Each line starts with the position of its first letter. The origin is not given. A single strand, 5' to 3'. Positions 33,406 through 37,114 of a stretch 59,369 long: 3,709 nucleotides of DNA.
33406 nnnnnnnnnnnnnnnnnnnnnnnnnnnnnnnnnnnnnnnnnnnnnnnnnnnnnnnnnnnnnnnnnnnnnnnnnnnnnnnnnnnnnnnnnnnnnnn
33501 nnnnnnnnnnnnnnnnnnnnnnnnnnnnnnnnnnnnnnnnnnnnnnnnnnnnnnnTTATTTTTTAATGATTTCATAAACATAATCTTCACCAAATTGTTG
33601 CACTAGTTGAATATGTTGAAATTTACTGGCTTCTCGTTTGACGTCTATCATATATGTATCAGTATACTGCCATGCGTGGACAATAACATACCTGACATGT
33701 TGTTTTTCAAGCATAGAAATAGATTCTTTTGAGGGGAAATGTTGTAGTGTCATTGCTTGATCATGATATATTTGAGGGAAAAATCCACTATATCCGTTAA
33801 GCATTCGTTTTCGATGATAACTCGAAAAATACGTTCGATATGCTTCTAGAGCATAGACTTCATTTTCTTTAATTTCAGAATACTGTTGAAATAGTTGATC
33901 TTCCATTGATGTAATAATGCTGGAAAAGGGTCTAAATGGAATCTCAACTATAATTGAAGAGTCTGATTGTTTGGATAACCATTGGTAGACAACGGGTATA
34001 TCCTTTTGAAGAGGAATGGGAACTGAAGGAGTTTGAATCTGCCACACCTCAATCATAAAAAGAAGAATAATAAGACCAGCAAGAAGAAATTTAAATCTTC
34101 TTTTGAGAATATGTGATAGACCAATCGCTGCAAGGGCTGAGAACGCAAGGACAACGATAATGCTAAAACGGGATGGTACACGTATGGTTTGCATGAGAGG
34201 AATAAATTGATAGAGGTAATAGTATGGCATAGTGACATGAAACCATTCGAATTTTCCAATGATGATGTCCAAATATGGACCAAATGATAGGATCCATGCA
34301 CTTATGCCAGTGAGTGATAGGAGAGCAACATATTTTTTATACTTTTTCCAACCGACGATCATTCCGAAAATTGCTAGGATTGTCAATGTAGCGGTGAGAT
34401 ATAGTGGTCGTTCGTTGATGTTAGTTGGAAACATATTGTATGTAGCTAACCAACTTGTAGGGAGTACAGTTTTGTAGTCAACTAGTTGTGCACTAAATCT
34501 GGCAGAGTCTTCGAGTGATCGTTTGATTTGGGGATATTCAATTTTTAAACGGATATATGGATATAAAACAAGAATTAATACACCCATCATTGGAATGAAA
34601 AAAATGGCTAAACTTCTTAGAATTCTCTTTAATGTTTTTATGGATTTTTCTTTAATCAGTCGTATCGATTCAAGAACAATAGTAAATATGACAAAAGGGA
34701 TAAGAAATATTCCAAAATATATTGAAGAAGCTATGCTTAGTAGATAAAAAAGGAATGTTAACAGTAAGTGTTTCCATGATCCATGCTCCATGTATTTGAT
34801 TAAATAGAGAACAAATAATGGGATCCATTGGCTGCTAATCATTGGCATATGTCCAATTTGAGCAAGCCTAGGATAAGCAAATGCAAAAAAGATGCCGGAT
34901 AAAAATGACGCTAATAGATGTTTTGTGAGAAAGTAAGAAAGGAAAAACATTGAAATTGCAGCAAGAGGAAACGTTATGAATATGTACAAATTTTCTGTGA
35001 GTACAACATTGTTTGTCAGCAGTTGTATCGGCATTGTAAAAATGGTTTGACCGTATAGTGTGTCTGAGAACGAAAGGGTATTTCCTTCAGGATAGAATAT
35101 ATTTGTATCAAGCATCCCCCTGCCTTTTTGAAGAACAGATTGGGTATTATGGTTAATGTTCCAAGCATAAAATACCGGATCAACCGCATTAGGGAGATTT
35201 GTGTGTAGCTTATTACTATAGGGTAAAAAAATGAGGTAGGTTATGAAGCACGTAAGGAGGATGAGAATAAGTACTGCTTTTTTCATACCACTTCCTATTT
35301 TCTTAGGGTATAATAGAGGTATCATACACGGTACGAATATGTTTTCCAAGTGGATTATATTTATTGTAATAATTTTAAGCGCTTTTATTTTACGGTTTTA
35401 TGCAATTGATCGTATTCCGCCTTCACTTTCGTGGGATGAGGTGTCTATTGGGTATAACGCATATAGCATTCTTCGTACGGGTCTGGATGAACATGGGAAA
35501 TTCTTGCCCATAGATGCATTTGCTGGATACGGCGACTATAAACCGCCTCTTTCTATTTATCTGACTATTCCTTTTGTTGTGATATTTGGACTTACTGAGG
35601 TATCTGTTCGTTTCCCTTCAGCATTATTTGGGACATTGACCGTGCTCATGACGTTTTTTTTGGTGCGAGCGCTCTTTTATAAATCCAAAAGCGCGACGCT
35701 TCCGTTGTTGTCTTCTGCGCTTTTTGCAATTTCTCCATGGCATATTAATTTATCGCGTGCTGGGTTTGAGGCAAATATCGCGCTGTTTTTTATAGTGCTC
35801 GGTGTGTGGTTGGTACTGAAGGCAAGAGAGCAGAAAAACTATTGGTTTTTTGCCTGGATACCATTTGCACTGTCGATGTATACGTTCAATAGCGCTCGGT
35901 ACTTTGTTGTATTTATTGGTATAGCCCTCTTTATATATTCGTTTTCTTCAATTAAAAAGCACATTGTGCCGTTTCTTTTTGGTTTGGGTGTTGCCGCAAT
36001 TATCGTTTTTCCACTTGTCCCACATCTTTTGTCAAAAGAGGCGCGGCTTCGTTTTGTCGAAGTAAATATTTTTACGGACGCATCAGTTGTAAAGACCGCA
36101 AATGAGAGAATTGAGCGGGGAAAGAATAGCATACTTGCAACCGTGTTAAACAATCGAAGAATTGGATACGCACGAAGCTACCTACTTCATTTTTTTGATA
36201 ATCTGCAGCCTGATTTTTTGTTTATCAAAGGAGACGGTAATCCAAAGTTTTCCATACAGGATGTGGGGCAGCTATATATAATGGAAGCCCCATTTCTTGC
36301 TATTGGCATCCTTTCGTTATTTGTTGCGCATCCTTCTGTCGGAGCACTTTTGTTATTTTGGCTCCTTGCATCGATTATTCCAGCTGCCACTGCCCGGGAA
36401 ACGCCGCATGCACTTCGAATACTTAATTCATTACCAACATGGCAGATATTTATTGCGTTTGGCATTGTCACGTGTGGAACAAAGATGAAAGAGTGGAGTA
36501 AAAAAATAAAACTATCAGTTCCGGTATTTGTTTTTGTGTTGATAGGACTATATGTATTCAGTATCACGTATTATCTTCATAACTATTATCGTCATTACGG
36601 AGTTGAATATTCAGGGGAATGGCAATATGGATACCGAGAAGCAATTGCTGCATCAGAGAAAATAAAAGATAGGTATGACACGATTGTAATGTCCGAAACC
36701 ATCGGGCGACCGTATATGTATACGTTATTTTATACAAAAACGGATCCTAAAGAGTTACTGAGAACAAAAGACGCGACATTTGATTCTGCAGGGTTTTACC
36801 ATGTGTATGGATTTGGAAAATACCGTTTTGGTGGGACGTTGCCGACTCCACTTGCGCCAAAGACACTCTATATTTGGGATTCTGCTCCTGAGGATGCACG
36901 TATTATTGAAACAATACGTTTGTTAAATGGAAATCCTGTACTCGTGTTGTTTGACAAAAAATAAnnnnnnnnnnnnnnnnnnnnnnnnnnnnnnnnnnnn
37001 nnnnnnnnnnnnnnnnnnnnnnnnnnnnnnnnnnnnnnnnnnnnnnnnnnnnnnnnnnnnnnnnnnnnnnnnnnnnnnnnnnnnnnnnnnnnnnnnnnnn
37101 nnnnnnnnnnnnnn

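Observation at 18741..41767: Thirteen consecutive GT-C-type membrane genes with no cytoplasmic enzyme between them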

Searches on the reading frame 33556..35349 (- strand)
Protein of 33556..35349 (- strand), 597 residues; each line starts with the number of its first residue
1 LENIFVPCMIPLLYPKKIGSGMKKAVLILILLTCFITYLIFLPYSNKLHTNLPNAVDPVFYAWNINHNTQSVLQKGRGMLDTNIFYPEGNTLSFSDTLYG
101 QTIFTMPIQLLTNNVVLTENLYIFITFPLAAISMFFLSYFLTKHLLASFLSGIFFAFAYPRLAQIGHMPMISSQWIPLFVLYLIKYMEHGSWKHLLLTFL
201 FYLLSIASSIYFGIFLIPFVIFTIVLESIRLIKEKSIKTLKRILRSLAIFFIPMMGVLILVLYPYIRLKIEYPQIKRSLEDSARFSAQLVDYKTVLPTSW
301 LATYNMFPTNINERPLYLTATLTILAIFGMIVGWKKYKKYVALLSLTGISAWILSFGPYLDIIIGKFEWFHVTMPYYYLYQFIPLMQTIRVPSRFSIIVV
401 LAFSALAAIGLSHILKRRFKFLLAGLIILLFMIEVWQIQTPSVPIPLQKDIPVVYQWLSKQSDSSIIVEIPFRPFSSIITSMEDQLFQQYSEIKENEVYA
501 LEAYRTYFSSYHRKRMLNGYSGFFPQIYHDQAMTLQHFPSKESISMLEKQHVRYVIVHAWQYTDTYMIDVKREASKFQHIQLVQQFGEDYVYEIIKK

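Call 4: search_protein_families(library=pfam, proteins=[window:33556-35349:-], max_evalue=0.01)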
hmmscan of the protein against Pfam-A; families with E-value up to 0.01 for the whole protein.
window:33556-35349:- (597 aa): 0 families

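Call 16: find_homologous_proteins(query=window:33556-35349:-)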
Query window:33556-35349:- (597 aa): 117 proteins with E <= 0.001 among 8000 candidates.
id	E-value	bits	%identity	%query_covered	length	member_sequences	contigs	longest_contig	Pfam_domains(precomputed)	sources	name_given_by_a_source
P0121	0.0e+0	1268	100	96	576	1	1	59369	-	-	-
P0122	0.0e+0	1071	80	99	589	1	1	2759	-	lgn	-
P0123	0.0e+0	1017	75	99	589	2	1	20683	-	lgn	-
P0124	2.5e-292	989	74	98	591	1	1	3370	-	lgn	-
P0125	1.2e-290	984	73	96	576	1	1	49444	-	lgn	-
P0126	5.5e-274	929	68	99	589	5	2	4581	-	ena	-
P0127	8.5e-256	869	74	87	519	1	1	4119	-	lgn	-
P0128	1.1e-249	848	71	87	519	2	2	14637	-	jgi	-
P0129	7.1e-215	733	58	96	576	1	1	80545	-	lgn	-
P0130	3.0e-211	722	56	96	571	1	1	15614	PF19830.5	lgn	-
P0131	1.4e-209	716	57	96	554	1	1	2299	PF19830.5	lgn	-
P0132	2.7e-209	715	55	98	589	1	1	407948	PF19830.5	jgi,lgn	jgi:hypothetical protein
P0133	1.9e-206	706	55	96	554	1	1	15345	-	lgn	-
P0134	2.4e-206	705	56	96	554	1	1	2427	-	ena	-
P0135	6.0e-206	704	54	96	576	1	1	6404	PF19830.5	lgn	-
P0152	1.3e-173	597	52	96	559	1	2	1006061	-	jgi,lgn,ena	jgi:hypothetical protein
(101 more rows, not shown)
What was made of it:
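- Distant DUF6311 homologues are fused to carbohydrate-binding-type domains (F5/8 type C, PA14), which hints at a glycan acceptor (call 16).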

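Call 22: search_solved_structures(query=A1, max_evalue=1)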
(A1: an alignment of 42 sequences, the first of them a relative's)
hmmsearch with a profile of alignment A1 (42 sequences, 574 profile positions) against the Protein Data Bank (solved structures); distinct sequences matched with E-value up to 1: 0.
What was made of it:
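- Tried and rejected: The profile of the DUF6311 family found no solved structure by sequence (call 22).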

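Call 23: find_encoding_contigs(protein=P0132, flank=10000, max_places=1)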
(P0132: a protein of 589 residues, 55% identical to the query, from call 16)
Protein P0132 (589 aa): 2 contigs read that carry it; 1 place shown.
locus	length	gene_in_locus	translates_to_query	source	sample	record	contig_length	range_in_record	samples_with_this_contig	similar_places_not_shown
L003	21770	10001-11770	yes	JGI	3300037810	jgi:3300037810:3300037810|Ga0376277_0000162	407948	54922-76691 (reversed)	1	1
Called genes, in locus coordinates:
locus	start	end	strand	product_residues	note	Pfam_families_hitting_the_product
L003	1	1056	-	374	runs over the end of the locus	PF26314:MptA_B_family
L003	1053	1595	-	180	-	PF18915:DUF5667 (weak)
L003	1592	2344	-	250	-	PF00535:Glycos_transf_2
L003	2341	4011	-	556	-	PF10131:PTPS_related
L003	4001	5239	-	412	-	PF13231:PMT_2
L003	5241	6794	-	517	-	-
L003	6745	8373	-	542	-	PF13231:PMT_2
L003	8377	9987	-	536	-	PF02366:PMT, PF13231:PMT_2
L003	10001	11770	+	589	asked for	PF19830:DUF6311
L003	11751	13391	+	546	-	PF10131:PTPS_related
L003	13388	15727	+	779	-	PF09586:YfhO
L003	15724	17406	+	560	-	PF13231:PMT_2 (weak)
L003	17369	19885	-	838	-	PF09586:YfhO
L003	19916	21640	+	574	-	PF13231:PMT_2 (weak)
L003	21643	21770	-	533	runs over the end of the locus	PF13231:PMT_2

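Call 24: find_encoding_contigs(protein=P0152, flank=10000, max_places=1)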
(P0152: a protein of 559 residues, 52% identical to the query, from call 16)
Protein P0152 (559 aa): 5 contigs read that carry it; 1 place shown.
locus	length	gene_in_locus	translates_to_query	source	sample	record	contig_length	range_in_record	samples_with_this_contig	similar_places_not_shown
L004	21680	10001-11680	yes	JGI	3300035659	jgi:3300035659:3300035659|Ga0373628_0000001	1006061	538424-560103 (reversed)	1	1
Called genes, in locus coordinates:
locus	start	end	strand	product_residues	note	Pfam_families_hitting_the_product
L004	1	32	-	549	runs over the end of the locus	PF10131:PTPS_related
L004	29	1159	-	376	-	PF26314:MptA_B_family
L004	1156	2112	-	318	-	PF13231:PMT_2 (weak)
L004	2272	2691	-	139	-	PF18915:DUF5667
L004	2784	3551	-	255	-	PF00535:Glycos_transf_2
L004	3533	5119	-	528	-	-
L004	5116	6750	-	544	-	PF02366:PMT (weak), PF13231:PMT_2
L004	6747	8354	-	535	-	PF02366:PMT, PF13231:PMT_2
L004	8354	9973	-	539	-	PF02366:PMT, PF13231:PMT_2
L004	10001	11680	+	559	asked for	-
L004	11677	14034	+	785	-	PF09586:YfhO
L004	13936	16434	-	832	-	PF09586:YfhO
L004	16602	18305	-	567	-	PF13231:PMT_2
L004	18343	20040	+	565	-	PF13231:PMT_2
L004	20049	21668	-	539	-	PF13231:PMT_2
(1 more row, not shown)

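Call 26: predict_structure(alignment_id=A1)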
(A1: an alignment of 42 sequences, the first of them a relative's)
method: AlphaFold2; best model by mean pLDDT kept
length: 576 residues; sequences in the alignment: 42
mean_pLDDT: 91.4   pTM: 0.91
mean pLDDT of the five models: 91.4, 90.9, 90.3, 88.8, 88.7
residues with pLDDT >= 90: 413; 70-90: 149; 50-70: 14; < 50: 0
segments of 3 or more residues with pLDDT < 50: none
pLDDT, mean of each block of 10 residues (from residue 1): 96 97 96 93 92 83 87 76 92 95 96 98 98 97 82 94 94 95 88 91 92 86 90 90 85 78 92 95 92 95 98 95 97 94 73 94 86 96 98 93 97 94 92 96 94 85 92 93 95 93 89 92 95 95 72 88 94 86
secondary structure, 60 per line:
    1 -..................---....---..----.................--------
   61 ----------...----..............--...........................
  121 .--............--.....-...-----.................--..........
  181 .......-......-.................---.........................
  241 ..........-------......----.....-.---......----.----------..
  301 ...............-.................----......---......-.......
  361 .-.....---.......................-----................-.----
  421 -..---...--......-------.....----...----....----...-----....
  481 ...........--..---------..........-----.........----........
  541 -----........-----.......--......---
elements in order: H2-19 H23-26 H36-52 H78-91 H94-121 H124-135 H138-142 H152-168 H171-187 H189-194 H196-212 H216-250 H258-263 H268-272 H279-283 H299-315 H317-333 E338-343 E347-352 H354-361 H363-367 H371-393 H399-414 H432-437 E445-449 H461-464 H477-491 H505-514 H520-528 E533-537 H546-553 E559-565 E568-573

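Call 28: find_related_loci(query=window:33619-35349:-, collection=genome_contigs, flank=10000)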
Query window:33619-35349:- (577 aa) in genome_contigs; peptide patterns used: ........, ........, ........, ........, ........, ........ (x = any residue, [..] = any of these).
39 stretches matched a pattern, but none encodes a relative of the query by tblastn (E <= 1e-3).

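Call 30: fold_search(model_id=the predicted structure, library=pdb)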
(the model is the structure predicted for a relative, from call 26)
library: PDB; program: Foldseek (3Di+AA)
matches with E <= 10: 160; with E <= 0.001: 17
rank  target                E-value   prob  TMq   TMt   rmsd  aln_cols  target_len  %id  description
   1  7oci_F                3.3e-08  1.00  0.53  0.49  11.9       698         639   13  Cryo-EM structure of yeast Ost6p containing oligosaccharyltransferase complex (released 2022-02-16)
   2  8b6l_I                5.5e-08  1.00  0.49  0.42  10.6       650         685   12  Subtomogram average of the human Sec61-TRAP-OSTA-translocon (released 2022-12-07)
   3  9n9j_I                9.2e-08  1.00  0.51  0.43  10.6       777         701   11  Structure of a GRP94 folding intermediate engaged with a CCDC134- and FKBP11-bound secretory translocon (released 2025-11-19)
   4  7zli_A                2.2e-07  1.00  0.47  0.42  10.2       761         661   12  Cryo-EM structure of C-mannosyltransferase CeDPY19, in complex with Dol25-P-Man and bound to CMT2-Fab and anti-Fab nan (released 2023-01-11)
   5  7zlh_A                2.3e-07  1.00  0.49  0.44  10.8       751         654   11  Cryo-EM structure of C-mannosyltransferase CeDPY19, in apo state, bound to CMT2-Fab and anti-Fab nanobody (released 2023-01-11)
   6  7zlg_A                2.7e-07  1.00  0.46  0.42  10.6       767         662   11  Cryo-EM structure of C-mannosyltransferase CeDPY19, in complex with acceptor peptide and bound to CMT2-Fab and anti-Fa (released 2023-01-11)
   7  8agc_A                4.7e-07  1.00  0.50  0.42   9.3       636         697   12  Structure of yeast oligosaccharylransferase complex with lipid-linked oligosaccharide and non-acceptor peptide bound (released 2022-12-07)
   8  6s7o_A                9.3e-07  1.00  0.48  0.43  10.8       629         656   13  Cryo-EM structure of human oligosaccharyltransferase complex OST-A (released 2019-12-18)
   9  8pn9_A                1.2e-06  1.00  0.50  0.45  10.3       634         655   11  Structure of human oligosaccharyltransferase OST-A complex bound to NGI-1 (released 2024-05-08)
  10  6ftg_5                1.4e-06  1.00  0.49  0.45  15.3       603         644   13  Subtomogram average of OST-containing ribosome-translocon complexes from canine rough microsomal membranes (released 2018-03-21)
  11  6s7t_A                1.8e-06  1.00  0.51  0.43  10.4       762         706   10  Cryo-EM structure of human oligosaccharyltransferase complex OST-B (released 2019-12-18)
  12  3wak                  2.2e-05  1.00  0.43  0.32  10.3       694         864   10  Crystal structure of the Archaeoglobus fulgidus oligosaccharyltransferase (O29867_ARCFU) in the apo form (released 2013-10-30)
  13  7e9s_A                6.2e-05  1.00  0.43  0.31  10.2       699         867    9  Archaeal oligosaccharyltransferase AglB from Archaeoglobus fulgidus in complex with an inhibitory peptide and a dolich (released 2021-09-08)
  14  6gxc_A                6.5e-05  1.00  0.47  0.40   9.3       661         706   11  Bacterial oligosaccharyltransferase PglB in complex with an inhibitory peptide and a reactive lipid-linked oligosaccha (released 2018-11-14)
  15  3rce_A                1.4e-04  1.00  0.47  0.40   9.3       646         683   10  Bacterial oligosaccharyltransferase PglB (released 2011-06-15)
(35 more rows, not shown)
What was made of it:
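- On GT-C fold glycosyltransferase superfamily (Pfam clan CL0111): 33556: pLDDT 91.4; STT3, DPY19, AglB, PglB, ALG12 and ArnT at probability 1.00, TM about 0.41-0.53 (calls 26, 30).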

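Call 31: find_related_loci(query=A3, collection=genome_contigs, flank=10000)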
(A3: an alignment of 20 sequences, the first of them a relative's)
Query A3 (576 aa) in genome_contigs; peptide patterns used: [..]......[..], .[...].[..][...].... (x = any residue, [..] = any of these).
61 stretches matched a pattern; 13 encode a relative of the query (tblastn E <= 1e-3); 13 distinct loci.
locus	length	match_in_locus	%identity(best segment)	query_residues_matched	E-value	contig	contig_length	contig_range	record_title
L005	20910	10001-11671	53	1-576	0e+0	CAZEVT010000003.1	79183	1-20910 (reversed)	MAG TPA_asm: uncultured Gammaproteobacteria bacterium isolate SRP119689_co1_156 genome assembly, contig: NODE_311_length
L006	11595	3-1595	51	31-576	1e-173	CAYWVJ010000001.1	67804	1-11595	MAG TPA_asm: uncultured Gammaproteobacteria bacterium isolate SRP093762_co1_96 genome assembly, contig: NODE_257_length_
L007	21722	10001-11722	45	1-576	5e-164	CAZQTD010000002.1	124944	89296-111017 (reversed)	MAG TPA_asm: uncultured Gammaproteobacteria bacterium isolate binchicken_co58_20 genome assembly, contig: NODE_114_lengt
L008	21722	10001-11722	41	1-576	3e-154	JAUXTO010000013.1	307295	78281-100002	MAG: Candidatus Gottesmanbacteria bacterium isolate C13_maxbin.100 C13_k141_57608, whole genome shotgun sequence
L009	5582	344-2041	46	7-575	1e-153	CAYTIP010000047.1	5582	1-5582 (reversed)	MAG TPA_asm: uncultured Gammaproteobacteria bacterium isolate SRP220891_co1_172 genome assembly, contig: NODE_29010_leng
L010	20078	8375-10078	43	1-575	9e-142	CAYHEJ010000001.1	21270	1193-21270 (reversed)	MAG TPA_asm: uncultured Gammaproteobacteria bacterium isolate ERP119705_co10_156 genome assembly, contig: NODE_2077_leng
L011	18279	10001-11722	41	1-576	3e-154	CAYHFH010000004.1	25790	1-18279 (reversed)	MAG TPA_asm: uncultured Gammaproteobacteria bacterium isolate ERP119705_co10_87 genome assembly, contig: NODE_1584_lengt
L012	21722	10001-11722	39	1-575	6e-127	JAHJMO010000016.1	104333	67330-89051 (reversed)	MAG: Patescibacteria group bacterium isolate Old_saline.mb.45 Old_saline.mb.45_k141_431564, whole genome shotgun sequenc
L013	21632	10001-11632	38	33-573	2e-105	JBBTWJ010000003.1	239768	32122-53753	MAG: Patescibacteria group bacterium isolate H41-bin149_1 H41_bin149_1_000000000003, whole genome shotgun sequence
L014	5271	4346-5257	43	33-337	4e-71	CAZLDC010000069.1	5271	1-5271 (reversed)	MAG TPA_asm: uncultured Gammaproteobacteria bacterium isolate SRP178908_co2_11 genome assembly, contig: NODE_12385_lengt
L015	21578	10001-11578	27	30-574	6e-52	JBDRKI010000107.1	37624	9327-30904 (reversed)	MAG: Armatimonadota bacterium isolate MEGAHIT-group-1.7 k141_13951098, whole genome shotgun sequence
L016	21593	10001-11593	25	1-568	8e-33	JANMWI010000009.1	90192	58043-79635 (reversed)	MAG: Acidobacteriota bacterium isolate OTE_88_metabat_329 OTE_88_k141_2965190, whole genome shotgun sequence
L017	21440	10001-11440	23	25-559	3e-23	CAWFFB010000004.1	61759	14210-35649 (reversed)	MAG: uncultured Acidobacteriota bacterium isolate MFD05567.bin.1.208 genome assembly, contig: contig_152998, whole genom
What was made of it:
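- Tried and rejected: A tighter alignment, A3, worked (call 31).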

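Call 43: search_protein_families(library=pfam, proteins=[window:33556-35349:-], max_evalue=5)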
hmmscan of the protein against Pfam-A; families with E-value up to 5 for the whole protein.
window:33556-35349:- (597 aa): 0 families
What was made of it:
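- On Oligosaccharyltransferase STT3/PglB/AglB (considered for DUF6311, 33556-35349): No Pfam hit at E up to 5 (call 43).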

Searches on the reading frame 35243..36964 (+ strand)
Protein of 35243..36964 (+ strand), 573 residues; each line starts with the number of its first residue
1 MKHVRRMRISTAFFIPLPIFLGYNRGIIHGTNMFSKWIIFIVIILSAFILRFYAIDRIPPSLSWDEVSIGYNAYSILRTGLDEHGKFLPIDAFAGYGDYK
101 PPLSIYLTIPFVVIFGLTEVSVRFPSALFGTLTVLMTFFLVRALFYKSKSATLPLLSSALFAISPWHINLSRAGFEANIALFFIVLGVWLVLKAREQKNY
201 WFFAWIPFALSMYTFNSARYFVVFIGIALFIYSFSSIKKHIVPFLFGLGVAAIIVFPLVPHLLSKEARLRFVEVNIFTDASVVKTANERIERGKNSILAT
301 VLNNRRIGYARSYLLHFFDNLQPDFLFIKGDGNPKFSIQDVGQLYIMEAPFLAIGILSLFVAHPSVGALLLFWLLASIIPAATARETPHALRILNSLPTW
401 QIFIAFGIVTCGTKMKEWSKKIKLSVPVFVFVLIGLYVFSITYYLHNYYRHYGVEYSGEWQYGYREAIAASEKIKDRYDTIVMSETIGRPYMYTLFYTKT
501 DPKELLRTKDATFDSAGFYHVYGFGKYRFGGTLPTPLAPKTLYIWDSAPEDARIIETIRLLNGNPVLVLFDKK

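Call 4: search_protein_families(library=pfam, proteins=[window:35243-36964:+], max_evalue=0.01)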
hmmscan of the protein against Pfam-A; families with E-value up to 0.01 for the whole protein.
window:35243-36964:+ (573 aa): 2 families
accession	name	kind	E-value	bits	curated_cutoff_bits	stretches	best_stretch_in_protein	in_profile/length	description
PF13231.12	PMT_2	-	8.4e-12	46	26.1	1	100-259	2-158/160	Dolichyl-phosphate-mannose-protein mannosyltransferase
PF02366.24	PMT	-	1.4e-10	41.6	22.7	1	43-232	3-195/245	Dolichyl-phosphate-mannose-protein mannosyltransferase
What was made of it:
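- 35243..36964 (+): PMT + PMT_2 (GT39-like) GT-C, family A. The start is probably at 35339. PMT_2 46 bits and PMT 41.6 bits (call 4).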
